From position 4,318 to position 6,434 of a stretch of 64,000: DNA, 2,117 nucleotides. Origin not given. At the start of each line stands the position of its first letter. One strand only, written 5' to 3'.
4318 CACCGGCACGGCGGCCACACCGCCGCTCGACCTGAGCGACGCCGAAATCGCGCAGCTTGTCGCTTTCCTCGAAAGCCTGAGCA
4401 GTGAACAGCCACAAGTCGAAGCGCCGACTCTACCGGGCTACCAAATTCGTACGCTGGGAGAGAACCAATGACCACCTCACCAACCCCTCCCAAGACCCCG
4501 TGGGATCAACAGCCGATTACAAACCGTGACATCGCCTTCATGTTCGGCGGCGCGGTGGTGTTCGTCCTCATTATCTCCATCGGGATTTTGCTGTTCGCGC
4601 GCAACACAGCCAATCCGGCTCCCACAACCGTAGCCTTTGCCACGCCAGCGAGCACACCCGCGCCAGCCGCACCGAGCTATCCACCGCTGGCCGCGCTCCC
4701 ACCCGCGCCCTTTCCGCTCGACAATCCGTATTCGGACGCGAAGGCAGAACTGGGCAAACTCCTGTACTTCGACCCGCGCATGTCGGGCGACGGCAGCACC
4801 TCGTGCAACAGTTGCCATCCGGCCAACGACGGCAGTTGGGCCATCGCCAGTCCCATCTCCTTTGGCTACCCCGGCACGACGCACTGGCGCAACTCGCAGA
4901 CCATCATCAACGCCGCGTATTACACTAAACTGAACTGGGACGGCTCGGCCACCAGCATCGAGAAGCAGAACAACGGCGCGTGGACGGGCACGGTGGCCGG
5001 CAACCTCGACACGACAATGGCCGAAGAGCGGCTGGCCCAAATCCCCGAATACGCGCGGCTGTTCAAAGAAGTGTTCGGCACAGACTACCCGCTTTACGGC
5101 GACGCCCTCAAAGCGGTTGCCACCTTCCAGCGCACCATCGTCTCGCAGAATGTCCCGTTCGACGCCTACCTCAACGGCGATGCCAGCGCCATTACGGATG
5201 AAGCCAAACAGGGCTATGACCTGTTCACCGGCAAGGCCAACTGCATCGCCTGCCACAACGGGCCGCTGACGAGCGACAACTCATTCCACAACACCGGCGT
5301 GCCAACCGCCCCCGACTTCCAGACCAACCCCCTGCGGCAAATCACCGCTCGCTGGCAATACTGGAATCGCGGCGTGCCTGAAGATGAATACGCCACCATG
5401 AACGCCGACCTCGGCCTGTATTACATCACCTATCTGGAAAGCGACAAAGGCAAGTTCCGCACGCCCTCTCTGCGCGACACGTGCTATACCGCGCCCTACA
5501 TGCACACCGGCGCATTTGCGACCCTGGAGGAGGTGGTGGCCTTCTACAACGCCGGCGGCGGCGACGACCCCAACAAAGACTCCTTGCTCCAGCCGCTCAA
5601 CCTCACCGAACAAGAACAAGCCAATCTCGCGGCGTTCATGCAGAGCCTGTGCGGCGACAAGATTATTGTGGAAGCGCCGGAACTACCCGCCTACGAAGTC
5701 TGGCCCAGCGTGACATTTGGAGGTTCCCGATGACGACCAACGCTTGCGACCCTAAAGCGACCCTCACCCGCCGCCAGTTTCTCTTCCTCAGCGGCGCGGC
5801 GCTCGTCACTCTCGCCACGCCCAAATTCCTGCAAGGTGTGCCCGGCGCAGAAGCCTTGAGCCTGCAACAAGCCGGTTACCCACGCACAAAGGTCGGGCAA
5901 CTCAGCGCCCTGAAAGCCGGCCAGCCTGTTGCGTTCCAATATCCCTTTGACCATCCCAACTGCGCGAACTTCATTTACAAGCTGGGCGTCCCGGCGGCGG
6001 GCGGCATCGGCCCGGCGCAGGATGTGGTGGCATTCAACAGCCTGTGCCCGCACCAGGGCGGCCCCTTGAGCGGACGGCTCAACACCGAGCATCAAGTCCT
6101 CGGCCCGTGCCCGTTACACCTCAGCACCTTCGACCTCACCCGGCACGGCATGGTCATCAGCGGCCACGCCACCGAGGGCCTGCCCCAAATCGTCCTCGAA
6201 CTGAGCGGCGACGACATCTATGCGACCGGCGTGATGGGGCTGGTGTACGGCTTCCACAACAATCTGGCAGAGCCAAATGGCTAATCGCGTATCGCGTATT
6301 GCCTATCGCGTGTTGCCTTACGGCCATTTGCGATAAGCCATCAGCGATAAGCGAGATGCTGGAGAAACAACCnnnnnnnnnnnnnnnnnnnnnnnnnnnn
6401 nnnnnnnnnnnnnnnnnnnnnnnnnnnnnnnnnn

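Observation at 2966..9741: Iodate-reductase-like operon (two cytochrome c peroxidases + Rieske + AioA/IdrA-family molybdoenzyme + FmdE-like) rather than a plain arsenite oxidase locus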

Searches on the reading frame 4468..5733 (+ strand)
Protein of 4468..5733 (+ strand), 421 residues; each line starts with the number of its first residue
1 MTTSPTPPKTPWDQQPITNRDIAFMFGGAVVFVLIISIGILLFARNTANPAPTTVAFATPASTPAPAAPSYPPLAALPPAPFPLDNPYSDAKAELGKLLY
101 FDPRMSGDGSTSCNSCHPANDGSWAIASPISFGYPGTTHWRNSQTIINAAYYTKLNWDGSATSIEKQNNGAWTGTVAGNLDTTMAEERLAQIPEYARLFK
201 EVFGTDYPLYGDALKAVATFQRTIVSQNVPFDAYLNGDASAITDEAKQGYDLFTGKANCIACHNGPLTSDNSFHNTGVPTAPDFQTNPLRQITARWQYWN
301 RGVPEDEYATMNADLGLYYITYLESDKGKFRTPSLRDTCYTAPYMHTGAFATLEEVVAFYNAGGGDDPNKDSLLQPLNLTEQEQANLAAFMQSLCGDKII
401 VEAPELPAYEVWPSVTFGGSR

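Call 8: search_protein_families(library=pfam, proteins=[window:4468-5733:+])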
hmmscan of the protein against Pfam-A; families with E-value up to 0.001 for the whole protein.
window:4468-5733:+ (421 aa): 2 families
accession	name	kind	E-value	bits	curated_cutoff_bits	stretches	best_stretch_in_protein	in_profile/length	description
PF03150.19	CCP_MauG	-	7.4e-40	137.4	25.6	1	91-239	2-148/149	Di-haem cytochrome c peroxidase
PF00034.26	Cytochrom_C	-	3.6e-06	28.7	21.3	0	247-301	2-42/90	Cytochrome c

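Call 9: search_protein_families(library=ncbifam, proteins=[window:4468-5733:+])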
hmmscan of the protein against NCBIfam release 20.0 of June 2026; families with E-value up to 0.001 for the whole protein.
window:4468-5733:+ (421 aa): 5 families
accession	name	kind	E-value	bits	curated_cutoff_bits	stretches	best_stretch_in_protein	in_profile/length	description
TIGR04039.1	MXAN_0977_Heme2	hypoth_equivalog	3.6e-66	223.5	362.85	1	83-402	2-329/336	MbnH family di-heme enzyme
TIGR03791.1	TTQ_mauG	equivalog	2e-65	220.9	443.85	2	91-283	4-196/291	tryptophan tryptophylquinone biosynthesis enzyme MauG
TIGR03981.2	SAM_quin_mod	hypoth_equivalog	2.7e-34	118.8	340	3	211-280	230-301/411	His-Xaa-Ser system-associated MauG-like protein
NF052341.1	hydrazine_gamma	equivalog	1.6e-06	27.3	625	0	213-394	168-339/339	hydrazine synthase subunit gamma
NF052342.1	hydrazine_BC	exception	7.7e-05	21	1250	1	86-392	412-688/690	hydrazine synthase subunit beta-gamma fusion subunit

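Call 67: search_solved_structures(query=window:4468-5730:+, max_evalue=1e-10, show_alignments=1)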
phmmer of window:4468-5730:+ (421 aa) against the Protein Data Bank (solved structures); distinct sequences matched with E-value up to 1e-10: 27.
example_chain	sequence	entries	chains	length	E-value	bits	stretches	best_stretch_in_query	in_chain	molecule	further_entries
3o5c_A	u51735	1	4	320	5.1e-43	150.9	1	91-286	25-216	Cytochrome c551 peroxidase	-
6e1c_A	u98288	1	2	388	1.3e-42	149.6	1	57-404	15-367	Di-heme enzyme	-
1iqc_A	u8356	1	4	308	3.7e-41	144.8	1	80-279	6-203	di-heme peroxidase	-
4aal_A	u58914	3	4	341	1.4e-40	142.8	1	69-282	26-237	CYTOCHROME C551 PEROXIDASE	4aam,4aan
4aao_A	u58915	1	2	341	5e-40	141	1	69-282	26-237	CYTOCHROME C551 PEROXIDASE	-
3hq6_A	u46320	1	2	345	6.6e-40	140.7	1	71-283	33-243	Cytochrome c551 peroxidase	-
3hq9_A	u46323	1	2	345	1.3e-39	139.7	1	71-283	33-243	Cytochrome c551 peroxidase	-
3hq7_A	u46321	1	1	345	6.9e-39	137.3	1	71-283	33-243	Cytochrome c551 peroxidase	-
3hq8_A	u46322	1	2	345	7.7e-39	137.1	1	71-282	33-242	Cytochrome c551 peroxidase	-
1eb7_A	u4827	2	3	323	5.6e-38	134.3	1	86-286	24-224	CYTOCHROME C551 PEROXIDASE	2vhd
1nml_A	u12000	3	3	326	7.1e-37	130.7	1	72-284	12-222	di-haem cytochrome c peroxidase | Cytochrome c peroxidase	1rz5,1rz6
2c1u_A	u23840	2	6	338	8.3e-36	127.2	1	85-287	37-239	DI-HAEM CYTOCHROME C PEROXIDASE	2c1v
6qkn_A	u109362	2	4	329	1e-33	120.2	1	86-370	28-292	Cytochrome-c peroxidase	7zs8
6fu3_A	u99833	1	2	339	1.2e-33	120.1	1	86-370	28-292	Protein CcpR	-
9qdt_A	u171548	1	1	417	5.2e-32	114.6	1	77-358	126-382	Probable cytochrome c peroxidase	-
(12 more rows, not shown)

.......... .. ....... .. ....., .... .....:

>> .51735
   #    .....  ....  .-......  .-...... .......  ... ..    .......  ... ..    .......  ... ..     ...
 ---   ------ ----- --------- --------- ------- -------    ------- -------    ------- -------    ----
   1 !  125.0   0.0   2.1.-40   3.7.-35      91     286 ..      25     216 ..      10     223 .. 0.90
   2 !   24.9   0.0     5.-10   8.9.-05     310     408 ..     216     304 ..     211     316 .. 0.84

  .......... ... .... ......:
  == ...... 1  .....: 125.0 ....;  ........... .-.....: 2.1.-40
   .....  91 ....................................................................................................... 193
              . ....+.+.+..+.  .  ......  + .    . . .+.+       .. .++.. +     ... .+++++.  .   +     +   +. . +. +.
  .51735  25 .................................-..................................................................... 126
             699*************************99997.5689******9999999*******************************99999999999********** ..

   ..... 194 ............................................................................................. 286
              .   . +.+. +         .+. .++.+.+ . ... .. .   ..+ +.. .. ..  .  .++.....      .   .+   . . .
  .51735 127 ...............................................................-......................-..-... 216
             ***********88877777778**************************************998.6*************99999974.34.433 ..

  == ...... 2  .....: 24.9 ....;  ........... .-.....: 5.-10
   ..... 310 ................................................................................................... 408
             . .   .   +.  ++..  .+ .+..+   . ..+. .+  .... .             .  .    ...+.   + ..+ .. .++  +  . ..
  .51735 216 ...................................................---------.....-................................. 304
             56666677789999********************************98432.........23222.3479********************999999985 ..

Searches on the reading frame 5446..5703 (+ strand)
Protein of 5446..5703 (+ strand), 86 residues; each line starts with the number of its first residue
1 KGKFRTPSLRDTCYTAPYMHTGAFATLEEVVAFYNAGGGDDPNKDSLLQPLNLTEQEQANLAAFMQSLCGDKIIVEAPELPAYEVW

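Call 69: search_solved_structures(query=window:5446-5703:+, max_evalue=1, show_alignments=5)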
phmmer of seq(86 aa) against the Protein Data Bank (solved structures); distinct sequences matched with E-value up to 1: 33.
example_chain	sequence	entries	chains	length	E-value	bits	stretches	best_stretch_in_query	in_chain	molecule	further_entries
6e1c_A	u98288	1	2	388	4.8e-14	55.5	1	2-77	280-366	Di-heme enzyme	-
3sjl_A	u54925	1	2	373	2.7e-06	30.8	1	2-37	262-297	Methylamine utilization protein mauG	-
4y5r_A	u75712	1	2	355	3.2e-06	30.6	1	2-37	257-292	Methylamine utilization protein MauG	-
4o1q_A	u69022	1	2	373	3.4e-06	30.5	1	2-37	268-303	Methylamine utilization protein MauG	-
3rn0_A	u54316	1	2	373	3.4e-06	30.5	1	2-37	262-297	Methylamine utilization protein MauG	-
3rn1_A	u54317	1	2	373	3.4e-06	30.5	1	2-37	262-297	Methylamine utilization protein MauG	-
3rlm_A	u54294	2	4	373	3.5e-06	30.5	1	2-37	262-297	Methylamine utilization protein MauG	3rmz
3l4m_A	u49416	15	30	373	3.6e-06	30.4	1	2-37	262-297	Methylamine utilization protein mauG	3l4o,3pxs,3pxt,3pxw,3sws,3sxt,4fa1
4l1q_A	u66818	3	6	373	3.6e-06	30.4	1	2-37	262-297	Methylamine utilization protein MauG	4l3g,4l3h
3sle_A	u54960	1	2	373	3.7e-06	30.4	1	2-37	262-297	Methylamine utilization protein MauG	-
3svw_A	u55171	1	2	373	3.7e-06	30.4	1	2-37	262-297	Methylamine utilization protein MauG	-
3orv_A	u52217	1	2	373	1.8e-05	28.2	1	2-36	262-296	Methylamine utilization protein mauG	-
2c1u_A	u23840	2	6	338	2.2e-05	27.9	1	4-82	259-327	DI-HAEM CYTOCHROME C PEROXIDASE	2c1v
3o5c_A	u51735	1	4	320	7e-05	26.3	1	3-82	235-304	Cytochrome c551 peroxidase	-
6nx0_A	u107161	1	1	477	0.00015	25.3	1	4-40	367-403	Di-haem cytochrome c peroxidase family protein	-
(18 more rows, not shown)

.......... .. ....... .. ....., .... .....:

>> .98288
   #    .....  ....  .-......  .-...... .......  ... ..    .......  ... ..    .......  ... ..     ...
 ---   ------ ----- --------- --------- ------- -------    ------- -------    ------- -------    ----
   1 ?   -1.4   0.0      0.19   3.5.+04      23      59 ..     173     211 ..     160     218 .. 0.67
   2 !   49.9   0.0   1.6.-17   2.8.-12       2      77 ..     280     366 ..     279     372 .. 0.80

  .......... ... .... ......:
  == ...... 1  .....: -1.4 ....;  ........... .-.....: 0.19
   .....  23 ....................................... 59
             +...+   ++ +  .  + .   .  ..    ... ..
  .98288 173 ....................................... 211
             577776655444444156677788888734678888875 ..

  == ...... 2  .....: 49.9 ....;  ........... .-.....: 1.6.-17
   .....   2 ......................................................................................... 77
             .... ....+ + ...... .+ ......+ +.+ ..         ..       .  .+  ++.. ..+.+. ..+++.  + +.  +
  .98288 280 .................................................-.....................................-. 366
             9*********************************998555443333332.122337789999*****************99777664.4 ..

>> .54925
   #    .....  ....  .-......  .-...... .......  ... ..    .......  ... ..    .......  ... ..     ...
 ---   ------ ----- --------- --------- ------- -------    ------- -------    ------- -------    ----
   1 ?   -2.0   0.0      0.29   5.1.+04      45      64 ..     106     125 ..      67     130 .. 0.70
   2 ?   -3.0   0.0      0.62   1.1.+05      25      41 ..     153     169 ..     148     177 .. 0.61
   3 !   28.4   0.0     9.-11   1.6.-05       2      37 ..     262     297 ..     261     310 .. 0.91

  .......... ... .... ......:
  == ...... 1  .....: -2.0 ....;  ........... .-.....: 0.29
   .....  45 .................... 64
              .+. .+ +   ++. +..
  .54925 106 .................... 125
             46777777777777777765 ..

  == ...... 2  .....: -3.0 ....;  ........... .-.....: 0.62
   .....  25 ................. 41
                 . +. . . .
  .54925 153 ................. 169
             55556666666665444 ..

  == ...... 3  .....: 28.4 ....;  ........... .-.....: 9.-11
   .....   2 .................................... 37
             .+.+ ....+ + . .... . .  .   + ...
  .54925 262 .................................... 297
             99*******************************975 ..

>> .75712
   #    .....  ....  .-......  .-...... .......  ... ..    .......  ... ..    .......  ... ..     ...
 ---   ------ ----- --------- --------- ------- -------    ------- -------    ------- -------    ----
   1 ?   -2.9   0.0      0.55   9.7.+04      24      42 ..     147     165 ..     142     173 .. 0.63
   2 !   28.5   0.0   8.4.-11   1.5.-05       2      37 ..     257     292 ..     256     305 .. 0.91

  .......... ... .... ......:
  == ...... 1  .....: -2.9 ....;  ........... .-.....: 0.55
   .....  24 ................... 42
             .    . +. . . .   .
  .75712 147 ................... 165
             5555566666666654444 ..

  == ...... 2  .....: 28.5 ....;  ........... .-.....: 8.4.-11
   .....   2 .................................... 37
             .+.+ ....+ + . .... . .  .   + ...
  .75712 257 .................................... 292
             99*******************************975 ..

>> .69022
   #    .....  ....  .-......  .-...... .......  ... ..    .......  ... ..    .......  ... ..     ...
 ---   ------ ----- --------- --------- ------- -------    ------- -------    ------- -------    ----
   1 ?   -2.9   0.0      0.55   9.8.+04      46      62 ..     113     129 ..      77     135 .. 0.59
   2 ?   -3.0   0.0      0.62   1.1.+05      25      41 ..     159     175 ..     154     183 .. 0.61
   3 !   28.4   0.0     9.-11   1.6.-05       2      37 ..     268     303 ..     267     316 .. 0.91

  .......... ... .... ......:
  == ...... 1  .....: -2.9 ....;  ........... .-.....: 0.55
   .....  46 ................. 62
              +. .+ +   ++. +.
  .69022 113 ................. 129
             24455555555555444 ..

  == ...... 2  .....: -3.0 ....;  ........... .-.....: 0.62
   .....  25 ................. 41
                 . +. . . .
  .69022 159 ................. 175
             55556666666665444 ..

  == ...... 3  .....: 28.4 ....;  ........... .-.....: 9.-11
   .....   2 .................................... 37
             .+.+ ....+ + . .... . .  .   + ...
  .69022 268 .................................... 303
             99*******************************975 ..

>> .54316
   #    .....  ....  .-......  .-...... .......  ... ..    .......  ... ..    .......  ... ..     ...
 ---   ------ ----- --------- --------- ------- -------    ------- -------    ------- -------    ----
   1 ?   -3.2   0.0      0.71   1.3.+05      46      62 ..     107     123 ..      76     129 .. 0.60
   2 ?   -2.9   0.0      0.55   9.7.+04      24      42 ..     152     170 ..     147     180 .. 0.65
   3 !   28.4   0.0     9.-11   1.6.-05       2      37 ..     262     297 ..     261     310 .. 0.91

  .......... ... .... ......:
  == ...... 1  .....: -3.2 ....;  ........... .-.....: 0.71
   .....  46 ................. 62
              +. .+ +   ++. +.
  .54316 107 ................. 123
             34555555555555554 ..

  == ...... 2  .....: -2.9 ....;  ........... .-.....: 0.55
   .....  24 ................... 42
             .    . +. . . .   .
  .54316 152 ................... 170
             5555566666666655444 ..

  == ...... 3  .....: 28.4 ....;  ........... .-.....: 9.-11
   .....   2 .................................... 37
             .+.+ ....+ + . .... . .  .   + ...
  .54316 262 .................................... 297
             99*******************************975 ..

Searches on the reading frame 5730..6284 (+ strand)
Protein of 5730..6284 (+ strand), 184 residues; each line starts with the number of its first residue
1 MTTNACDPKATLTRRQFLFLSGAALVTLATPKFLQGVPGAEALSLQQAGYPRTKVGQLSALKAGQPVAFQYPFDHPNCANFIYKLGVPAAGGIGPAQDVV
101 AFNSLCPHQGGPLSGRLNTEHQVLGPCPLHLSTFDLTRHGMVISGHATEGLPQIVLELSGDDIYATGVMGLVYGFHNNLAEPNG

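Call 8: search_protein_families(library=pfam, proteins=[window:5730-6284:+])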
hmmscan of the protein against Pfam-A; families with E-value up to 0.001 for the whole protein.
window:5730-6284:+ (184 aa): 1 family
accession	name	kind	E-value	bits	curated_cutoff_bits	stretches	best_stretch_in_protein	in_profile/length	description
PF00355.32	Rieske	-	2.2e-06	27.9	20.3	1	96-152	33-85/88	Rieske [2Fe-2S] domain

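Call 9: search_protein_families(library=ncbifam, proteins=[window:5730-6284:+])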
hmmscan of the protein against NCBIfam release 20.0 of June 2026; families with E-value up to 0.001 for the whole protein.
window:5730-6284:+ (184 aa): 3 families
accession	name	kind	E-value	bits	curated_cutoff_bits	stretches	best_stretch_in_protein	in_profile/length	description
TIGR02694.1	arsenite_ox_S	equivalog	8.3e-32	109.8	95.65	1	49-178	3-128/129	arsenate reductase (azurin) small subunit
NF050121.1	bc1_QcrA_actin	exception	1.2e-09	38.1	275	1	97-158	238-297/319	cytochrome bc1 complex Rieske iron-sulfur subunit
TIGR03171.1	soxL2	equivalog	2.5e-05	23.4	582.1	0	126-171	234-281/321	Rieske iron-sulfur protein SoxL2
